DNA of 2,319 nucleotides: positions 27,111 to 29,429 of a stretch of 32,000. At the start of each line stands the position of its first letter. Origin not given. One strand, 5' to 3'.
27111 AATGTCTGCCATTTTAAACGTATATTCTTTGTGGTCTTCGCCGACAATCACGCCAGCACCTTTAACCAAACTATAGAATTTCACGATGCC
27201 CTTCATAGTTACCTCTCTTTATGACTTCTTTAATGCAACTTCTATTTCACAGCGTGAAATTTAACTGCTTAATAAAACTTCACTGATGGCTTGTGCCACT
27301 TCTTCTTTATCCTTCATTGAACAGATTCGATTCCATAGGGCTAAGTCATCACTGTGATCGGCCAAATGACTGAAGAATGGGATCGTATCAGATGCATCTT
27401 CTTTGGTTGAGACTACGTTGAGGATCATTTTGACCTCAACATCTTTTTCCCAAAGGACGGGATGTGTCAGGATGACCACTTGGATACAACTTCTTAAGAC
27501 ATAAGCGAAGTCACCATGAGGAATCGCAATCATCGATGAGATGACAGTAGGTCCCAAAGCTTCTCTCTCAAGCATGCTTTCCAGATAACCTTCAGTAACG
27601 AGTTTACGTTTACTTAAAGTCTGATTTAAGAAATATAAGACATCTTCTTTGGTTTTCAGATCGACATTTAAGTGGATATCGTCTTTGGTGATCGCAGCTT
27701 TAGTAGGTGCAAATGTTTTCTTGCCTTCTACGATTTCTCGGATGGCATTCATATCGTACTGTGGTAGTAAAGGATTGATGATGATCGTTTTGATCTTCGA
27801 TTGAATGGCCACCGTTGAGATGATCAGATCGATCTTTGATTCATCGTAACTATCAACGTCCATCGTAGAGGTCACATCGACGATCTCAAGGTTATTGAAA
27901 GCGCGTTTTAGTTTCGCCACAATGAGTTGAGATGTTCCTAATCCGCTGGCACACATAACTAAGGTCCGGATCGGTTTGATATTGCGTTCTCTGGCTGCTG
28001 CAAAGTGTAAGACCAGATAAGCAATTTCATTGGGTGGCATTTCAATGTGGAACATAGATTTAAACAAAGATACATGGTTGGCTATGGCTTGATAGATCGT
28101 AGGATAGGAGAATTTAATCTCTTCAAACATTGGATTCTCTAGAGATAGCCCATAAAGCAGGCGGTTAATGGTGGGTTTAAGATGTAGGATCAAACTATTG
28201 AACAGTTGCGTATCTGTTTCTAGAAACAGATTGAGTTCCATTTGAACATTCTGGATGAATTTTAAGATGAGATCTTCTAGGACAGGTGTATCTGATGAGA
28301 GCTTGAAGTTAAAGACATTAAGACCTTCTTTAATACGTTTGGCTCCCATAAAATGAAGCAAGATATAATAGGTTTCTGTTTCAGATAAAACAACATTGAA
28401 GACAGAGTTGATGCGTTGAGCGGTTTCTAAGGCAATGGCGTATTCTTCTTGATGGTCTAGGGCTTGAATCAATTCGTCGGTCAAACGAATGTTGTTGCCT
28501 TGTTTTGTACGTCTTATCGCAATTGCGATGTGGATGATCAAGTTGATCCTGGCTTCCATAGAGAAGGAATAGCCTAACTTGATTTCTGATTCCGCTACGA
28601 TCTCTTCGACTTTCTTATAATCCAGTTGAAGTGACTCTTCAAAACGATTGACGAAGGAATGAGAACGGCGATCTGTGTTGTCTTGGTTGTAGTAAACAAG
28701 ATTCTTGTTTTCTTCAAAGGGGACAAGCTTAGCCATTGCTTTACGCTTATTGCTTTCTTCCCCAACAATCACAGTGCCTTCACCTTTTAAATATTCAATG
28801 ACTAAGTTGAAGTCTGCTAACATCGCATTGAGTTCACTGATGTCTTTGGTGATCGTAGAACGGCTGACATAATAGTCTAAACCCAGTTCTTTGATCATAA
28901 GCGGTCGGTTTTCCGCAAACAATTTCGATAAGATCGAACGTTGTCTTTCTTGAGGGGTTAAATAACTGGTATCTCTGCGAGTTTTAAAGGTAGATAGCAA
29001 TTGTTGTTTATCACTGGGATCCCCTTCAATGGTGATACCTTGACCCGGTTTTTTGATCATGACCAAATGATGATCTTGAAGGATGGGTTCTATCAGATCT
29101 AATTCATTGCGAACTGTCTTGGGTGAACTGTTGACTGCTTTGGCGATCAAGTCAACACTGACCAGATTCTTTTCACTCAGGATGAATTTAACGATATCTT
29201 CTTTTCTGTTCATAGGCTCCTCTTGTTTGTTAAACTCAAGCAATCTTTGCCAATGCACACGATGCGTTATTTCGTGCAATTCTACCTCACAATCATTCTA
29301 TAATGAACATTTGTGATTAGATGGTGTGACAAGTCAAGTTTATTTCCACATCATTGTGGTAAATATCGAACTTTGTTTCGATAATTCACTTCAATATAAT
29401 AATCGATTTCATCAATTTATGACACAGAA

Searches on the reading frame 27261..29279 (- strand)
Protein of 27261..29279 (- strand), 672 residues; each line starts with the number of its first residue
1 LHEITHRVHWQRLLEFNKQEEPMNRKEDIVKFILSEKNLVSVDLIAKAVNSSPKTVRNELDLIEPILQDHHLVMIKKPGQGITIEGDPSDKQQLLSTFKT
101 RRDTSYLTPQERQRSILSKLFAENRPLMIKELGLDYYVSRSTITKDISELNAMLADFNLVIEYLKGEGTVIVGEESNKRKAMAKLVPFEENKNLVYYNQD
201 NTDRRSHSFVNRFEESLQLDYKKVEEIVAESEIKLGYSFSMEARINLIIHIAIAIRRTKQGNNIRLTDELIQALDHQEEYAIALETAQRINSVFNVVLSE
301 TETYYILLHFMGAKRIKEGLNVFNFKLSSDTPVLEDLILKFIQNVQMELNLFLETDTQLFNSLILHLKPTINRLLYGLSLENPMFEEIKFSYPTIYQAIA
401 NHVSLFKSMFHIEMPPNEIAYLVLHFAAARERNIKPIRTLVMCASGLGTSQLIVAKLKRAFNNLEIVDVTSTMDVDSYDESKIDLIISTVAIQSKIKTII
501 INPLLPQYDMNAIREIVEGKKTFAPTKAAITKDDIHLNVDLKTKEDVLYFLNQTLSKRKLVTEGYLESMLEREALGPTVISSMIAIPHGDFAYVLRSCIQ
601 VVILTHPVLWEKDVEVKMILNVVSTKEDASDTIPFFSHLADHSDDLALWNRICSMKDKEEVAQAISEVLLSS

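Call 7: search_protein_families(library=pfam, proteins=[window:27261-29279:-])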
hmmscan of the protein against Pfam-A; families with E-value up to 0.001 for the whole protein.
window:27261-29279:- (672 aa): 6 families
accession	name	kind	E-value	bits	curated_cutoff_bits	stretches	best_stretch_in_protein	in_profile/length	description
PF00874.25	PRD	-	1.4e-36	125.1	23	2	340-429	2-90/90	PRD domain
PF00359.27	PTS_EIIA_2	-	4.7e-26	91.9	27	1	530-667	3-143/144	Phosphoenolpyruvate-dependent sugar phosphotransferase system, EIIA 2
PF08279.18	HTH_11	-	1.3e-10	41.4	25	1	112-159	1-44/55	HTH domain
PF05043.19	Mga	-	2.9e-10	41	21.1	1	104-184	9-85/87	Mga helix-turn-helix domain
PF02302.22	PTS_IIB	-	2.4e-07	31.7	23.6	1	440-515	3-86/90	PTS system, Lactose/Cellobiose specific IIB subunit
PF08280.17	HTH_Mga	-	3.3e-05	24.2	23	0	110-161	4-54/59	M protein trans-acting positive regulator (MGA) HTH domain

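Call 8: search_protein_families(library=ncbifam, proteins=[window:27261-29279:-])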
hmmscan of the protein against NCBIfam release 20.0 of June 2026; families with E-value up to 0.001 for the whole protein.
window:27261-29279:- (672 aa): 17 families
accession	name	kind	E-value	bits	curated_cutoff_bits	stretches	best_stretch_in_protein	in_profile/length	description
NF053736.1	AcpB_EbpR_MafR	subfamily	7.6e-32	111.2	130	1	23-518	5-481/481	AcpB/EbpR/MafR family transcriptional regulator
NF047357.1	antiterm_GlcT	equivalog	1.3e-18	67.4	320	1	194-426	46-269/272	glucose PTS transporter transcription antiterminator GlcT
NF046042.1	LicT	equivalog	1.5e-18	67.1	300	2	217-316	66-166/273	BglG family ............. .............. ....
NF007293.0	PRK09765.1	equivalog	4.6e-14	51.9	763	1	531-667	9-151/639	PTS 2-O-a-mannosyl-D-glycerate transporter subunit IIABC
TIGR00848.1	fruA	subfamily_domain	4.5e-13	49.2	103.5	1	530-640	2-117/129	fructose PTS transporter subunit IIA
NF008597.0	PRK11564.1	equivalog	4.3e-12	45.5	304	1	102-428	6-328/426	stationary phase inducible protein CsiE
NF008319.0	PRK11109.1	equivalog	5e-11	42.5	302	1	530-622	4-99/376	fused PTS fructose transporter subunit IIA/HPr protein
NF011663.0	PRK15083.1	subfamily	5.2e-11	41.3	589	1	522-664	489-633/639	PTS mannitol transporter subunit IICBA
NF010351.0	PRK13779.1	equivalog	2e-07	30.2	766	1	531-591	5-65/503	bifunctional PTS system fructose-specific transporter subunit IIA/HPr protein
NF008145.0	PRK10896.1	equivalog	8.5e-07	28.8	221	1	536-667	20-155/161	PTS IIA-like nitrogen regulatory protein PtsN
TIGR01419.1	nitro_reg_IIA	equivalog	1.1e-06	28.5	138.7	1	530-666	6-144/145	PTS IIA-like nitrogen regulatory protein PtsN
NF041678.1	trans_antitermLacT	equivalog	3.6e-06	26.6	500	1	245-426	96-274/286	transcription antiterminator LacT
NF041397.1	TranRegGlpR_Halo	equivalog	5.1e-06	26.3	300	0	22-63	3-43/253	HTH-type transcriptional regulator GlpR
NF007389.0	PRK09913.1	equivalog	1.3e-05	25.2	151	1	528-611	2-87/148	PTS fructose transporter subunit IIA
NF007094.0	PRK09548.1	equivalog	4e-05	22.2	687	1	430-497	496-565/598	PTS ascorbate-specific subunit IIBC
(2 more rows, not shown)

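Call 30: find_homologous_proteins(query=window:27261-29213:-, max_evalue=1e-30)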
Query window:27261-29213:- (650 aa): 173 proteins with E <= 1e-30 among 8000 candidates; the best 120 are listed.
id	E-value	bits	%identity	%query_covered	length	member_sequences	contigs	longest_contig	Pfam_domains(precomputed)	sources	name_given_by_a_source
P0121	0.0e+0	1326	94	100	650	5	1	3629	PF05043.20,PF08279.19,PF02302.23,PF00359.28,PF00874.26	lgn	-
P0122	0.0e+0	1248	88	100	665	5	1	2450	PF05043.20,PF08279.19,PF02302.23,PF00359.28,PF00874.26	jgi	jgi:activator of the mannose operon (transcriptional antiterminator)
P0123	0.0e+0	1238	88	100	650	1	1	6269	PF05043.20,PF08279.19,PF02302.23,PF00359.28,PF00874.26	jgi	-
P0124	0.0e+0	1237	87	100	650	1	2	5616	PF05043.20,PF08279.19,PF02302.23,PF00359.28,PF00874.26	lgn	-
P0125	0.0e+0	1235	87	100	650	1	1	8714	PF05043.20,PF08279.19,PF08280.18,PF02302.23,PF00359.28,PF00874.26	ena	-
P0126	0.0e+0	1230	87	100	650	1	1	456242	PF05043.20,PF08279.19,PF08280.18,PF02302.23,PF00359.28,PF00874.26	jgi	-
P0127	0.0e+0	1175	82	100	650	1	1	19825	PF05043.20,PF08279.19,PF02302.23,PF00359.28,PF00874.26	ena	-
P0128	0.0e+0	1169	83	100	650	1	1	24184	PF05043.20,PF08279.19,PF08280.18,PF02302.23,PF00359.28,PF00874.26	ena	-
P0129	0.0e+0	1158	82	100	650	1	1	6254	PF05043.20,PF08279.19,PF02302.23,PF00359.28,PF00874.26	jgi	-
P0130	0.0e+0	1153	81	100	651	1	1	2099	PF05043.20,PF08279.19,PF02302.23,PF00359.28,PF00874.26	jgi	jgi:activator of the mannose operon, transcriptional antiterminator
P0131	0.0e+0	1147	81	100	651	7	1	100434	PF05043.20,PF08279.19,PF02302.23,PF00359.28,PF00874.26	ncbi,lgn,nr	ncbi:MAG: transcription antiterminator [Erysipelotrichaceae bacterium]|nr:transcription antiterminat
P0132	0.0e+0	1146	81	100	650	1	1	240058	PF05043.20,PF08279.19,PF02302.23,PF00359.28,PF00874.26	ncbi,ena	-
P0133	0.0e+0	1140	81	100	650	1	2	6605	PF05043.20,PF08279.19,PF02302.23,PF00359.28,PF00874.26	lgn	-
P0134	0.0e+0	1127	79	100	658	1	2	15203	PF05043.20,PF08279.19,PF02302.23,PF00359.28,PF00874.26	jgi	jgi:transcriptional antiterminator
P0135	0.0e+0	1114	79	100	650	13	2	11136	PF05043.20,PF08279.19,PF02302.23,PF00359.28,PF00874.26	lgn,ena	-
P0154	4.7e-191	655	51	100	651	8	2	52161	PF05043.20,PF08279.19,PF08220.19,PF00359.28,PF00874.26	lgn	-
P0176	1.2e-168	581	46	98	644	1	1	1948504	PF05043.20,PF08279.19,PF08280.18,PF08220.19,PF00359.28,PF00874.26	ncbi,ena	-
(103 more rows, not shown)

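Call 31: find_encoding_contigs(protein=P0126, flank=10000, max_places=2)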
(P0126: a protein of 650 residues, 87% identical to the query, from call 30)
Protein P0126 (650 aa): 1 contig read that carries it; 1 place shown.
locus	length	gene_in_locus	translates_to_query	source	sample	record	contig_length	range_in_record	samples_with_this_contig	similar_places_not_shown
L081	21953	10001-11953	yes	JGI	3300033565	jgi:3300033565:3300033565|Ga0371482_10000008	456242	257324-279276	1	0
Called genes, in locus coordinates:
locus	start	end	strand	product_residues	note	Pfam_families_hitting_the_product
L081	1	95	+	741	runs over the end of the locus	PF02901:PFL-like, PF01228:Gly_radical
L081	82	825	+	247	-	PF13353:Fer4_12, PF04055:Radical_SAM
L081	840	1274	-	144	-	-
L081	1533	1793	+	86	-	-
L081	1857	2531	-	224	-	PF01966:HD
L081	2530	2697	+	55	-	-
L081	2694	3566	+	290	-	PF06267:DUF1028, PF08823:PG_binding_2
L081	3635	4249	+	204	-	PF01712:dNK, PF02223:Thymidylate_kin (weak)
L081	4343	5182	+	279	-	PF06831:H2TH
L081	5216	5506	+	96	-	-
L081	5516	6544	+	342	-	PF10974:DUF2804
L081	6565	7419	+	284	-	PF02353:CMAS (weak), PF05175:MTS (weak), PF13489:Methyltransf_23, PF01209:Ubie_methyltran, PF08241:Methyltransf_11, PF08242:Methyltransf_12, PF13649:Methyltransf_25, PF13847:Methyltransf_31, +1 more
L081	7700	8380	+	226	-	PF00753:Lactamase_B, PF13483:Lactamase_B_3, PF12706:Lactamase_B_2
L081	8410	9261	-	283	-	PF02645:DegV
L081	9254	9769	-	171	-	PF08876:DUF1836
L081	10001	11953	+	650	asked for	PF08280:HTH_Mga (faint), PF05043:Mga (weak), PF08279:HTH_11 (weak), PF00874:PRD, PF02302:PTS_IIB (weak), PF00359:PTS_EIIA_2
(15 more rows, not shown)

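Call 32: find_encoding_contigs(protein=P0131, flank=10000, max_places=2)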
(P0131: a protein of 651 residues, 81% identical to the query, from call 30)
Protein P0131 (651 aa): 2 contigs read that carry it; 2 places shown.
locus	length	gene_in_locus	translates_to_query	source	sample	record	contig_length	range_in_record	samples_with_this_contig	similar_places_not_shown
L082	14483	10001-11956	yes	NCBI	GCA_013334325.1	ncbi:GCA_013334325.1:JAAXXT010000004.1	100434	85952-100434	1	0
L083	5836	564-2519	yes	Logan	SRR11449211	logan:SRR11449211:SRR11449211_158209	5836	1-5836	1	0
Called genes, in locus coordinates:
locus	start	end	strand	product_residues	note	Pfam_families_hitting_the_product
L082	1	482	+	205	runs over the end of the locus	PF01712:dNK, PF02223:Thymidylate_kin (weak)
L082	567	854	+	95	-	-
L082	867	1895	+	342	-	PF10974:DUF2804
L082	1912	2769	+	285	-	PF02353:CMAS, PF13489:Methyltransf_23, PF01209:Ubie_methyltran, PF01728:FtsJ, PF08241:Methyltransf_11, PF08242:Methyltransf_12, PF13649:Methyltransf_25, PF13847:Methyltransf_31, +1 more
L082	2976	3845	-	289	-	PF10340:Say1_Mug180, PF07859:Abhydrolase_3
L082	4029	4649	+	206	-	PF09968:DUF2202 (faint)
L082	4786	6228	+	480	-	PF12704:MacB_PCD, PF02687:FtsX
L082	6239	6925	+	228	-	PF02463:SMC_N (faint), PF00005:ABC_tran, PF13304:AAA_21 (faint)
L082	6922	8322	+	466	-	PF03793:PASTA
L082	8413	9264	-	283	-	PF02645:DegV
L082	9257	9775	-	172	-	PF08876:DUF1836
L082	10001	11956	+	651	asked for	PF08279:HTH_11 (faint), PF05043:Mga (weak), PF00874:PRD, PF02302:PTS_IIB (weak), PF00359:PTS_EIIA_2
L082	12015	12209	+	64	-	-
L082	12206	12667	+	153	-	PF00359:PTS_EIIA_2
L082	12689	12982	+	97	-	PF02302:PTS_IIB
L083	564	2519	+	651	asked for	PF08279:HTH_11 (faint), PF05043:Mga (weak), PF00874:PRD, PF02302:PTS_IIB (weak), PF00359:PTS_EIIA_2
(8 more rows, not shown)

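Call 33: find_encoding_contigs(protein=P0132, flank=10000, max_places=2)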
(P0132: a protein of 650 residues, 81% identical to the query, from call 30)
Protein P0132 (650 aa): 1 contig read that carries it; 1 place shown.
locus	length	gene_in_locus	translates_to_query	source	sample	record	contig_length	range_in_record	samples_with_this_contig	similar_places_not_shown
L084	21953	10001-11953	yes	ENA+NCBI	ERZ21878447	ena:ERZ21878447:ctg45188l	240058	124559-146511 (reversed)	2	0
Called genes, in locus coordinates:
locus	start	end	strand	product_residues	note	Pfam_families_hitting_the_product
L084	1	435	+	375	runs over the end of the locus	PF11999:Ice_binding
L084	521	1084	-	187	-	PF12773:DZR (faint), PF13240:Zn_Ribbon_1, PF24463:DUF7577 (weak)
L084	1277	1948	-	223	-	PF01966:HD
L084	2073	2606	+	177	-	-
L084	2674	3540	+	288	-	PF06267:DUF1028, PF08823:PG_binding_2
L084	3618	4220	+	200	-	PF01712:dNK, PF02223:Thymidylate_kin (weak)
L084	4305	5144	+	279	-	PF06831:H2TH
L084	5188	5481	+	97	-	-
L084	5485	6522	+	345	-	PF10974:DUF2804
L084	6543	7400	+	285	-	PF02353:CMAS, PF05175:MTS (weak), PF13489:Methyltransf_23, PF01209:Ubie_methyltran (weak), PF13847:Methyltransf_31, PF08241:Methyltransf_11, PF08242:Methyltransf_12, PF13649:Methyltransf_25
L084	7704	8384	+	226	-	PF00753:Lactamase_B (weak), PF13483:Lactamase_B_3, PF12706:Lactamase_B_2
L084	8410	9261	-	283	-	PF02645:DegV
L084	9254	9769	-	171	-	PF08876:DUF1836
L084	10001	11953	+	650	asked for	PF08279:HTH_11 (faint), PF05043:Mga (weak), PF00874:PRD, PF02302:PTS_IIB (weak), PF00359:PTS_EIIA_2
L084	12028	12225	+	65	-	-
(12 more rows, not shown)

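Call 52: find_encoding_contigs(protein=P0154, flank=10000, max_places=1)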
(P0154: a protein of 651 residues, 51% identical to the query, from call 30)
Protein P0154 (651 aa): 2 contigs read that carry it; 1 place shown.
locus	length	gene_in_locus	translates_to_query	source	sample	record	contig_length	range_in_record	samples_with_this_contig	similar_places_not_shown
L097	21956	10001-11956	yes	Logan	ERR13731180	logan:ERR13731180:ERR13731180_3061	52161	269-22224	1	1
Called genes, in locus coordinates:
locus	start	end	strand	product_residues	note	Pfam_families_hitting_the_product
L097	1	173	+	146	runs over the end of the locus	?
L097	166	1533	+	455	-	PF01134:GIDA (faint), PF03486:HI0933_like (faint), PF03721:UDPG_MGDP_dh_N (faint), PF07992:Pyr_redox_2, PF13450:NAD_binding_8 (faint), PF13738:Pyr_redox_3, PF00070:Pyr_redox, PF02852:Pyr_redox_dim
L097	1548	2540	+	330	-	PF00676:E1_dh, PF00456:Transketolase_N (weak), PF02775:TPP_enzyme_C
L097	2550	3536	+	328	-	PF02779:Transket_pyr, PF02780:Transketolase_C, PF22613:Transketolase_C_1 (faint)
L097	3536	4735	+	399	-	PF00364:Biotin_lipoyl, PF25997:BSH_YhbJ (weak), PF02817:E3_binding, PF00198:2-oxoacid_dh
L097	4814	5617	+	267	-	PF02811:PHP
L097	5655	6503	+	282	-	PF00248:Aldo_ket_red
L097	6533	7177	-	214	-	PF01047:MarR (weak), PF01325:Fe_dep_repress, PF10007:DUF2250 (weak), PF13412:HTH_24 (weak), PF02742:Fe_dep_repr_C, PF04023:FeoA (weak)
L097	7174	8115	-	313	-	PF01297:ZnuA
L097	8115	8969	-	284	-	PF00950:ABC-3, PF01032:FecCD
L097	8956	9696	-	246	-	PF02463:SMC_N (faint), PF13476:AAA_23 (faint), PF00005:ABC_tran, PF13555:AAA_29 (faint), PF13304:AAA_21 (faint)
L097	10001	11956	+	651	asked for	PF08220:HTH_DeoR (faint), PF05043:Mga, PF08279:HTH_11 (weak), PF00874:PRD, PF00359:PTS_EIIA_2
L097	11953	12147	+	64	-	-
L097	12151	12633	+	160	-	PF00359:PTS_EIIA_2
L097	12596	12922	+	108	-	PF02302:PTS_IIB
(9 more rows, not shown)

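Call 61: find_encoding_contigs(protein=P0176, flank=9000, max_places=1)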
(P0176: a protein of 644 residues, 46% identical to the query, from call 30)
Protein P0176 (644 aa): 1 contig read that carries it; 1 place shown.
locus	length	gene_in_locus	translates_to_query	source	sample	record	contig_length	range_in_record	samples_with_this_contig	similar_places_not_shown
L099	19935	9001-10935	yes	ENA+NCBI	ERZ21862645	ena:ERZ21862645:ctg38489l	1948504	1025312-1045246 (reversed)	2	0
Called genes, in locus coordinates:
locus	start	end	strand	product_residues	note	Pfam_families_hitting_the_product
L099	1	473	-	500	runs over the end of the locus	PF07694:5TM-5TMR_LYT, PF00990:GGDEF, PF01814:Hemerythrin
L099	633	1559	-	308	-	PF02729:OTCace_N, PF00185:OTCace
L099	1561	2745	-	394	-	PF00202:Aminotran_3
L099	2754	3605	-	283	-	PF00696:AA_kinase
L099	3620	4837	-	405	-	PF01960:ArgJ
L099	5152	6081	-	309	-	PF01118:Semialdhyde_dh, PF22698:Semialdhyde_dhC_1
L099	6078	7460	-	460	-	PF00206:Lyase_1, PF14698:ASL_C2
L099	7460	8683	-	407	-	PF00764:Arginosuc_synth, PF20979:Arginosuc_syn_C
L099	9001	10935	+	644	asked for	PF05043:Mga (weak), PF08220:HTH_DeoR (faint), PF08279:HTH_11, PF08280:HTH_Mga (faint), PF05043:Mga (weak), PF08279:HTH_11 (weak), PF00874:PRD, PF00359:PTS_EIIA_2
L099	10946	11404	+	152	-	PF00359:PTS_EIIA_2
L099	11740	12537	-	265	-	-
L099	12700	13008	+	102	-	PF02302:PTS_IIB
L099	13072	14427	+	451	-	PF03611:EIIC-GAT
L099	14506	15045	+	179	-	-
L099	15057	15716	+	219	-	PF00596:Aldolase_II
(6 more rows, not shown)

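Call 64: search_solved_structures(query=window:27261-29213:-, max_evalue=0.001, show_alignments=2)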
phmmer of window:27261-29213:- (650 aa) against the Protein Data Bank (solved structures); distinct sequences matched with E-value up to 0.001: 9.
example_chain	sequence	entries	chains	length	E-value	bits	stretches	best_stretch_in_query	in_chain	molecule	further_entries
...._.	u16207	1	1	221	1.7e-07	33.7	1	202-404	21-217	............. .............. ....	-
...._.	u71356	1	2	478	8.6e-07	31.3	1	205-494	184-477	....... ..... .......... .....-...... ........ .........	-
1a3a_A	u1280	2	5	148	2.6e-06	29.8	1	511-641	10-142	MANNITOL-SPECIFIC EII | PTS SYSTEM, MANNITOL-SPECIFIC IIABC COMPONENT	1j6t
1h99_A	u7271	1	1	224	6.3e-06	28.5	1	202-403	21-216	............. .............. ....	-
2few_A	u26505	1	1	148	3.3e-05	26.1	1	511-641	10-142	PTS system mannitol-specific EIICBA component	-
2oqt_A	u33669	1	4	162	7.5e-05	24.9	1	506-644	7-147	Hypothetical protein SPy0176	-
6twr_A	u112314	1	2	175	0.00065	21.8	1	200-292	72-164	Beta-glucoside bgl operon antiterminator BglG family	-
8u03_C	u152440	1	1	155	0.00092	21.3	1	521-639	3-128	10E8-GT10.1 epitope scaffold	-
3rio_A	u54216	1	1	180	0.00096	21.3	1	204-291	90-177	PtsGHI operon antiterminator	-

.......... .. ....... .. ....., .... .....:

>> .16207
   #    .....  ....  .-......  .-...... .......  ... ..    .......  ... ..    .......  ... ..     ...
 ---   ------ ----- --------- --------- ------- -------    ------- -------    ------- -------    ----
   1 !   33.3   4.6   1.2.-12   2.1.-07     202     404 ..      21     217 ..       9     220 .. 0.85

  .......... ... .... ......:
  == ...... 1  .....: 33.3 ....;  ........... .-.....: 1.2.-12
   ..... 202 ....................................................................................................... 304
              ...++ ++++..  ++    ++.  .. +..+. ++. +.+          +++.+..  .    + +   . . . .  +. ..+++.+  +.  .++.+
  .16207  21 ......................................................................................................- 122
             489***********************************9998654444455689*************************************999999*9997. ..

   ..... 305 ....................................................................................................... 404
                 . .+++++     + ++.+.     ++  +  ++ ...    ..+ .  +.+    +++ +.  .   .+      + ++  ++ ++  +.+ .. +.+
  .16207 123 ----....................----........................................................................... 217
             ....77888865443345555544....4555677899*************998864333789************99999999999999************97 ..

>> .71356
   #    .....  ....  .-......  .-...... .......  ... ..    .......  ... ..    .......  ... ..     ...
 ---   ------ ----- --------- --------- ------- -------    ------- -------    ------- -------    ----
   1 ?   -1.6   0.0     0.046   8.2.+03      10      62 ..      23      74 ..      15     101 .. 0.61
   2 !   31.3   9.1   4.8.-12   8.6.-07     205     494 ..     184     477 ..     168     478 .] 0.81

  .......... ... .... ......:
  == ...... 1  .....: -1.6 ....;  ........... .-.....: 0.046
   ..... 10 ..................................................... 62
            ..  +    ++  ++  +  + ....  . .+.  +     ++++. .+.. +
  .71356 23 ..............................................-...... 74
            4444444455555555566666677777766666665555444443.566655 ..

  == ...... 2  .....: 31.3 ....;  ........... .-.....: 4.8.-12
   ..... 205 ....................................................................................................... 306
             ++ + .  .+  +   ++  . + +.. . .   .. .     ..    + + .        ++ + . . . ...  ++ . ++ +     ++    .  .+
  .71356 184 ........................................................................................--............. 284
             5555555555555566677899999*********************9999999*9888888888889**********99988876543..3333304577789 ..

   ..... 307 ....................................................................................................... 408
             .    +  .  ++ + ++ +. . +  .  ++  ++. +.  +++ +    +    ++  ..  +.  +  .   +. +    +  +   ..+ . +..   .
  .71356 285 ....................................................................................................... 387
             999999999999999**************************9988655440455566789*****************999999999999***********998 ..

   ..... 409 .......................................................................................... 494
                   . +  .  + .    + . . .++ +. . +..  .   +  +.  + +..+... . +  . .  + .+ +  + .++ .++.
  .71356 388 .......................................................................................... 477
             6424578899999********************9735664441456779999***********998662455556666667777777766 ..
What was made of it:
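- On MtlR/ManR/LicR-class PRD-containing transcriptional activators: call 64: alignment to LicT shows His in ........, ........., LILHLKP and YLVLHF.
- All four PRD histidines align with LicT (call 64).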
